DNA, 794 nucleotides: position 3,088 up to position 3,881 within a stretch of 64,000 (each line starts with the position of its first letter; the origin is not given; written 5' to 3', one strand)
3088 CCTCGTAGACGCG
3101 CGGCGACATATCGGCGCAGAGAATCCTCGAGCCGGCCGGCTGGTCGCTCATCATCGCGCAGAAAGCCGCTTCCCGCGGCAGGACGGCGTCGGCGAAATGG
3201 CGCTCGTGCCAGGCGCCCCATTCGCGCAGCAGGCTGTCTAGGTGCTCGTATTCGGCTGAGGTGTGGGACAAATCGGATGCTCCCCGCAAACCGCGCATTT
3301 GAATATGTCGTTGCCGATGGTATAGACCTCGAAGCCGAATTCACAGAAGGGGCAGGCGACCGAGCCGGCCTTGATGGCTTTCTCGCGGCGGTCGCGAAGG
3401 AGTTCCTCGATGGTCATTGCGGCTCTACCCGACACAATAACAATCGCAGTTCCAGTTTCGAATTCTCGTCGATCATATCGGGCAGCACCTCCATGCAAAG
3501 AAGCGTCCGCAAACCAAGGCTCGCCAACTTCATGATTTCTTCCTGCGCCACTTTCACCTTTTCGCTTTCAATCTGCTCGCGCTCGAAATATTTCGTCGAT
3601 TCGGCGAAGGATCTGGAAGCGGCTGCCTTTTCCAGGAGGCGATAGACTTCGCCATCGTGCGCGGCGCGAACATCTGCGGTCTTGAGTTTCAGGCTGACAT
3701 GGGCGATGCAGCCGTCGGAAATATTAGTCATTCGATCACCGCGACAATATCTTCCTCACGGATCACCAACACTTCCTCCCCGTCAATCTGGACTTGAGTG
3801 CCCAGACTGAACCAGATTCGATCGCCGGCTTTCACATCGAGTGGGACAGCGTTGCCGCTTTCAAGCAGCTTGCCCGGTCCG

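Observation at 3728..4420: Tandem GroES (Cpn20-like) co-chaperonin in a coupled small-gene operon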

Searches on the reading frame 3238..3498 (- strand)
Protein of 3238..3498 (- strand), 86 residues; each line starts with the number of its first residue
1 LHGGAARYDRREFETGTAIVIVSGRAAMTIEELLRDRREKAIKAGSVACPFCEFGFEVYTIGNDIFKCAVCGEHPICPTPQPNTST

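Call 12: search_protein_families(library=pfam, proteins=[window:3238-3498:-], max_evalue=0.01)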
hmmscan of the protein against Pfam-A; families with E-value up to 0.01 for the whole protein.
window:3238-3498:- (86 aa): 1 family
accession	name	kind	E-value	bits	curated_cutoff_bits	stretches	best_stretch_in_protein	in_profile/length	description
PF12760.12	Zn_ribbon_IS1595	-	0.0025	18.2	25.4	1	46-73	18-45/46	Transposase zinc-ribbon domain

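Call 65: search_protein_families(library=phrogs, proteins=[window:3238-3498:-], max_evalue=0.01)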
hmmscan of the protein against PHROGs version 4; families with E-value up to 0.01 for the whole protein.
window:3238-3498:- (86 aa): 0 families

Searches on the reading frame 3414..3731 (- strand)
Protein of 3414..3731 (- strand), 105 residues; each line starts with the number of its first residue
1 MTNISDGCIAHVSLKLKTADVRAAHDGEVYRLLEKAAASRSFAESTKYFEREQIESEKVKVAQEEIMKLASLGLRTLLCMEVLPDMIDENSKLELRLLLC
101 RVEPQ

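Call 12: search_protein_families(library=pfam, proteins=[window:3414-3731:-], max_evalue=0.01)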
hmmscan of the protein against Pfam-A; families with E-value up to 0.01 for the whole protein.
window:3414-3731:- (105 aa): 0 families

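Call 65: search_protein_families(library=phrogs, proteins=[window:3414-3731:-], max_evalue=0.01)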
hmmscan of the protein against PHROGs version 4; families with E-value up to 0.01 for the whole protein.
window:3414-3731:- (105 aa): 0 families
